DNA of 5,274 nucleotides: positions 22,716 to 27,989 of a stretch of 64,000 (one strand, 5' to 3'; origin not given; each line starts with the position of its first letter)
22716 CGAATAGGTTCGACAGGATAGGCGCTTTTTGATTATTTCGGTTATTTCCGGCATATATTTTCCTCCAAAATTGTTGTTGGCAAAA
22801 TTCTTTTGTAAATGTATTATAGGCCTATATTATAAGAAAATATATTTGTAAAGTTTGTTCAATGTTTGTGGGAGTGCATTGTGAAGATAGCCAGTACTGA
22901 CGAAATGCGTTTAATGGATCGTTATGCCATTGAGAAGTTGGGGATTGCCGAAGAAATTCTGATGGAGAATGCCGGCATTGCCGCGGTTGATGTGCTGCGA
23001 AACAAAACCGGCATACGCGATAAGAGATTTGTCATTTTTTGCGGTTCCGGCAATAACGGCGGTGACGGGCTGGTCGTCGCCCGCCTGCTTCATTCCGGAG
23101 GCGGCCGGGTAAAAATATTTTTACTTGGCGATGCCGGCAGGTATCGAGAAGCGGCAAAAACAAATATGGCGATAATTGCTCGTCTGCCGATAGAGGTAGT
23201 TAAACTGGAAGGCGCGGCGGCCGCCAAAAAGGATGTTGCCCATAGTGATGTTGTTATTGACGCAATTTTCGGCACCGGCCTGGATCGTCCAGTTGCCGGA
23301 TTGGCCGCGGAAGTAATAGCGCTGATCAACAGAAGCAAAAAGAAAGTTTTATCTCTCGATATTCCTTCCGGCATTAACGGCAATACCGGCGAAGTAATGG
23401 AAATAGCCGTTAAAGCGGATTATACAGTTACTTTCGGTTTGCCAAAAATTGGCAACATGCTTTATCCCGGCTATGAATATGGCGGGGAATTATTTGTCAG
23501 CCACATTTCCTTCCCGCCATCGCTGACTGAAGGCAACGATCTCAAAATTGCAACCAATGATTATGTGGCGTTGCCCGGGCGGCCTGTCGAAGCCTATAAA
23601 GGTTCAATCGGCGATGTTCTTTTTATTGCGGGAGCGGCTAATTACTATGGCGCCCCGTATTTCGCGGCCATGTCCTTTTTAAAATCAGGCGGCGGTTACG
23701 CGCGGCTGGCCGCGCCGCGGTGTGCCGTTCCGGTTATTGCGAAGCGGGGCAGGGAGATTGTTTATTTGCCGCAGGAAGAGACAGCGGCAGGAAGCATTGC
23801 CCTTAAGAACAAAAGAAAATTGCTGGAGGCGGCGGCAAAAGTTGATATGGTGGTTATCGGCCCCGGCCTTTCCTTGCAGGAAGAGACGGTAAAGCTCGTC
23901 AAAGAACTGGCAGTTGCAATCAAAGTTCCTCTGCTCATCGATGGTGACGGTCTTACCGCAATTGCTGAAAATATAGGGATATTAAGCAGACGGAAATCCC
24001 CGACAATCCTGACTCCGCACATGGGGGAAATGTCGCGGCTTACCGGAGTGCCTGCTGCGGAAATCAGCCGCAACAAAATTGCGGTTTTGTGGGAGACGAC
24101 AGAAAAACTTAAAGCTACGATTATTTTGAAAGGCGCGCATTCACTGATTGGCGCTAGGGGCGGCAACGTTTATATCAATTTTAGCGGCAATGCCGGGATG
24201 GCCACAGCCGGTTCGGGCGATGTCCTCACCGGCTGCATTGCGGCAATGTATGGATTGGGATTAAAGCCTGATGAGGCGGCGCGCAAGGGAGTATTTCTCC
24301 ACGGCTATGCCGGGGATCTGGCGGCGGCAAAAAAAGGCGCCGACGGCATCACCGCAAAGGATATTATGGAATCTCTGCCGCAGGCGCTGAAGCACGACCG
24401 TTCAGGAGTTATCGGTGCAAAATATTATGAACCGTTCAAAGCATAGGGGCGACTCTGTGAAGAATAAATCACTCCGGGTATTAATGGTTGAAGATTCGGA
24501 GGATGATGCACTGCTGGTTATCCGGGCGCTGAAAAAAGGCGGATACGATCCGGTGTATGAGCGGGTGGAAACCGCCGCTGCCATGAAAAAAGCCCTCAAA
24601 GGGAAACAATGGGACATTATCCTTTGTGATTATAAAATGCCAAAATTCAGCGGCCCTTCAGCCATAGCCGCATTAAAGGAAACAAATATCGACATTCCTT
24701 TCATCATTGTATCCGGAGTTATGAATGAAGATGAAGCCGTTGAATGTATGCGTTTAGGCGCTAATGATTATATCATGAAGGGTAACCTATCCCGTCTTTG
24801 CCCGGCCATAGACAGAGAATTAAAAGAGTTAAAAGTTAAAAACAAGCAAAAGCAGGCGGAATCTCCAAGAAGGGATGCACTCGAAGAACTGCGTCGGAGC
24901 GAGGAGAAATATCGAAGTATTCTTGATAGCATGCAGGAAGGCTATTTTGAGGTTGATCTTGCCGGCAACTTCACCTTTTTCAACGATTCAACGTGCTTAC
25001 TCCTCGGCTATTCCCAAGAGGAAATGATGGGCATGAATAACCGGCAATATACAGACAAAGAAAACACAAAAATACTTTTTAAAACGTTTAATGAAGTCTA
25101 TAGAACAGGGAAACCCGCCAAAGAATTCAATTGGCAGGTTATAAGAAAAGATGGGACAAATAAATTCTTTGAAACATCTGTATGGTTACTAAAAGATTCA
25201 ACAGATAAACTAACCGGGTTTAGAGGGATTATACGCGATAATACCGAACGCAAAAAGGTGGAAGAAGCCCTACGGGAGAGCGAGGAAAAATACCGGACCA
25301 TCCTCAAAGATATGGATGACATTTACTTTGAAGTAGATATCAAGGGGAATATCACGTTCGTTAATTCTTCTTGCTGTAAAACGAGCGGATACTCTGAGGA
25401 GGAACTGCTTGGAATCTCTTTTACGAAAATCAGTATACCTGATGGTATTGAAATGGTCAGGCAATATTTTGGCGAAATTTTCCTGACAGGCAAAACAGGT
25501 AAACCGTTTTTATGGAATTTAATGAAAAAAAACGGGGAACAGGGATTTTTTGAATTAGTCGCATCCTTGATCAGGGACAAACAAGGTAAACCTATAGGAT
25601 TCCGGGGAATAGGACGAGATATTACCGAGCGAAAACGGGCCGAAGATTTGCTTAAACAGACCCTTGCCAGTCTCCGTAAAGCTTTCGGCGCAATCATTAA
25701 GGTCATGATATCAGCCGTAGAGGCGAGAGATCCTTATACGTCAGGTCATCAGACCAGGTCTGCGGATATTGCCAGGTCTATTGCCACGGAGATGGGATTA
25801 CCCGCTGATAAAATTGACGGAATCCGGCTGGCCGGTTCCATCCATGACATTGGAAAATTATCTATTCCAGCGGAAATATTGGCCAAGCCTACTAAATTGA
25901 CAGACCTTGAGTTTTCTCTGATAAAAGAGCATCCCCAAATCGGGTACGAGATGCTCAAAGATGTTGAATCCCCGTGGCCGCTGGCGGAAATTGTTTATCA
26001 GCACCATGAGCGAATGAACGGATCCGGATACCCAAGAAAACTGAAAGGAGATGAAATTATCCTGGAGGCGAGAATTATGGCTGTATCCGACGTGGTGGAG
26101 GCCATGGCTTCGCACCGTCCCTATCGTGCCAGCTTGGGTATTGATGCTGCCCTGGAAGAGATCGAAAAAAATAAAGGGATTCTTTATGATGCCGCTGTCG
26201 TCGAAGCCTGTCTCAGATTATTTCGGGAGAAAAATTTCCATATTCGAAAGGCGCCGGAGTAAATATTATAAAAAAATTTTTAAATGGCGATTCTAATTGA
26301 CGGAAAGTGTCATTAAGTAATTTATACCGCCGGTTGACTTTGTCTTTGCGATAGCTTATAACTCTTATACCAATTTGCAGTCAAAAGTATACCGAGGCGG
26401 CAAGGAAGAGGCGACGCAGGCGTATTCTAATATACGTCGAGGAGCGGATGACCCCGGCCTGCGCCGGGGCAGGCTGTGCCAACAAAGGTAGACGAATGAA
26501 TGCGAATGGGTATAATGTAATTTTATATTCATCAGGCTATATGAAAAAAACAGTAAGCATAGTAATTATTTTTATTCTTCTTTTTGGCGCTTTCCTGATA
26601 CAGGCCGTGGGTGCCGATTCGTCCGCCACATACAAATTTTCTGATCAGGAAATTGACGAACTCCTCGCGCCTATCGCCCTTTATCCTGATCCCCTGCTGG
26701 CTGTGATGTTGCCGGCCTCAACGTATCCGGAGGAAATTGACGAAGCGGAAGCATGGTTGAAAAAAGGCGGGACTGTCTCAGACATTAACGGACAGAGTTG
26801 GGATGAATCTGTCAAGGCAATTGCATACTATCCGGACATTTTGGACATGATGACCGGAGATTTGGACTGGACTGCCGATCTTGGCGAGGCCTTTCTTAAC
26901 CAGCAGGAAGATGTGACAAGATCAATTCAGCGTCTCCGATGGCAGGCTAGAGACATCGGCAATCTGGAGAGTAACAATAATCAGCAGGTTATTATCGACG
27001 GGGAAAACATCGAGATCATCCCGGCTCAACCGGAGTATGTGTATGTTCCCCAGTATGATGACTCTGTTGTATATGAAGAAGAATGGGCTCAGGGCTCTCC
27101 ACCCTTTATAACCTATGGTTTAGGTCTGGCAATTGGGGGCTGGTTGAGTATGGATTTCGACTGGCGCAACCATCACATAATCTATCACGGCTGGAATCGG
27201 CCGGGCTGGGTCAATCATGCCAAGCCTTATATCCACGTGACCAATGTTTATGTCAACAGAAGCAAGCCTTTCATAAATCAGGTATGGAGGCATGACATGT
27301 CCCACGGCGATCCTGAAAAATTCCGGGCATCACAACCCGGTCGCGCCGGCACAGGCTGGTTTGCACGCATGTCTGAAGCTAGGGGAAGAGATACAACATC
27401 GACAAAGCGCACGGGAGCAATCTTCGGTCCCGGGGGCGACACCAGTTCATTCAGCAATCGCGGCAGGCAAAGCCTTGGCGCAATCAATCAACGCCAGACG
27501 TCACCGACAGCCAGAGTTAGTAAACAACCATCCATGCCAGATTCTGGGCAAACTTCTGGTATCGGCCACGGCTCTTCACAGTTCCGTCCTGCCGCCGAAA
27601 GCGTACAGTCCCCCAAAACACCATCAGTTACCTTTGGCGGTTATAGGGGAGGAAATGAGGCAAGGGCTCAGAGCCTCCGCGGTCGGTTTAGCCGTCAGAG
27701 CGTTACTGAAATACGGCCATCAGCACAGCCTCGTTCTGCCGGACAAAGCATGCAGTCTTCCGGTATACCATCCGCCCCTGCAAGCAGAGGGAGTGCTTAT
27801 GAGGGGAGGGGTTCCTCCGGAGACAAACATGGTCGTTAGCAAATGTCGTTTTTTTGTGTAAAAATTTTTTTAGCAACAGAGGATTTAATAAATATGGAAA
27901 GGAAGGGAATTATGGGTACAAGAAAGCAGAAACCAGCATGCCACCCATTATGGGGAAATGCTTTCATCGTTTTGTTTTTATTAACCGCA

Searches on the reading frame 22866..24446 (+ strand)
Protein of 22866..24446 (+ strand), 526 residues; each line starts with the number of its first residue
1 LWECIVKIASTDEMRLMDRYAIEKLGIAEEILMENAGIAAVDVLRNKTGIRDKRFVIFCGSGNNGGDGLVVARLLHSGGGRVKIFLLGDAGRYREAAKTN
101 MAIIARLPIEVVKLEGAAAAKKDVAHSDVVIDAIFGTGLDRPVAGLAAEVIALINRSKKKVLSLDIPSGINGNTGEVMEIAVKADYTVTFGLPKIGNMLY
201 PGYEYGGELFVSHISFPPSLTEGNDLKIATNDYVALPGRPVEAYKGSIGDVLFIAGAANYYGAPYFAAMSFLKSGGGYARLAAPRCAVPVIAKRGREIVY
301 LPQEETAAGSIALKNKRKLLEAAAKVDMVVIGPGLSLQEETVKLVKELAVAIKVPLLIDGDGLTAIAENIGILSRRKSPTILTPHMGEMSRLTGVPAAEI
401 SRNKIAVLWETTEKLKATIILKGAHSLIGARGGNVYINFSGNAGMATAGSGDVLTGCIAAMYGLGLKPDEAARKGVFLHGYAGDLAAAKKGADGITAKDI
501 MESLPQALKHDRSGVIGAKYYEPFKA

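Call 49: search_protein_families(library=pfam, proteins=[window:22866-24446:+], max_evalue=0.00001)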
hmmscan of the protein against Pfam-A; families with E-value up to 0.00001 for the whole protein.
window:22866-24446:+ (526 aa): 2 families
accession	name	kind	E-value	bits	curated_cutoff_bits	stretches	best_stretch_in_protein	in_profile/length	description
PF01256.23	Carb_kinase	-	2.4e-53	181.5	27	1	251-505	1-241/242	NAD(P)H-hydrate dehydratase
PF03853.21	YjeF_N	-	4.9e-51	173.5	24.9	1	30-196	2-169/169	YjeF-related protein N-terminus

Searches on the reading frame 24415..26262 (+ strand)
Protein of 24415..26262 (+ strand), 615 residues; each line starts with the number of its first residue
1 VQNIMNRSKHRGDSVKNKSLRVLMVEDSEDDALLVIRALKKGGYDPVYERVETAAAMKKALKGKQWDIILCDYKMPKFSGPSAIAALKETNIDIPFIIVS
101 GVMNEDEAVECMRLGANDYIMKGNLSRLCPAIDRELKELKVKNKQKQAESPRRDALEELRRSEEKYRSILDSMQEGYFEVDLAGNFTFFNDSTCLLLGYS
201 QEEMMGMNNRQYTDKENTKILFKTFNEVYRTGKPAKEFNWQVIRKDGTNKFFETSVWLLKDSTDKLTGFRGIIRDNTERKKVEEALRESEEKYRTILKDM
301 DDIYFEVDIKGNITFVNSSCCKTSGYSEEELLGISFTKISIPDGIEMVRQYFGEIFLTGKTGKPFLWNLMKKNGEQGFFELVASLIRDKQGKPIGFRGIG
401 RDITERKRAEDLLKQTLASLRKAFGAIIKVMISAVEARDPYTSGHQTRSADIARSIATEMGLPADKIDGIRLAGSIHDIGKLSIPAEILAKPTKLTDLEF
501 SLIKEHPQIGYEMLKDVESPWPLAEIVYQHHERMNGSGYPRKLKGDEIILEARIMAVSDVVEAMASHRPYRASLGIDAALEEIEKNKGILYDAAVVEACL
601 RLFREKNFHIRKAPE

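Call 49: search_protein_families(library=pfam, proteins=[window:24415-26262:+], max_evalue=0.00001)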
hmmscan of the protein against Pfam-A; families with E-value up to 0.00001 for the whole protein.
window:24415-26262:+ (615 aa): 8 families
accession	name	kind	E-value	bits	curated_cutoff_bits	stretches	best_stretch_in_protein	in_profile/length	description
PF13487.12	HD_5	-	2.7e-39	135.1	27.2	1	429-595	1-170/170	HD domain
PF13426.13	PAS_9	-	3.6e-26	91.9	27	2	302-405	2-103/103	PAS domain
PF00989.32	PAS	-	3.7e-26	91.8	22.6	2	164-275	1-112/113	PAS fold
PF01966.28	HD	-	2.1e-19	70.3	22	1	444-564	3-116/116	HD domain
PF00072.30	Response_reg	-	1.2e-16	61.3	30.2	1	22-128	1-106/111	Response regulator receiver domain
PF08447.18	PAS_3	-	5.6e-16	59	25.6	1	314-399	2-88/89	PAS fold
PF08448.16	PAS_4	-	4e-15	56.4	23.1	1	300-408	4-110/110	PAS fold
PF13188.13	PAS_8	-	1.6e-13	50.4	21.8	1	164-205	1-43/65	PAS domain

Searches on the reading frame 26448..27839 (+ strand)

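Call 49: search_protein_families(library=pfam, proteins=[window:26448-27839:+], max_evalue=0.00001)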
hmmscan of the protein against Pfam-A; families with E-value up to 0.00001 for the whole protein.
window:26448-27839:+ (463 aa): 1 family
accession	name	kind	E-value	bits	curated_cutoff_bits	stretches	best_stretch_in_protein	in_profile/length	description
PF11737.13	DUF3300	-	1.6e-52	178.7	25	1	65-268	1-209/227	Protein of unknown function (DUF3300)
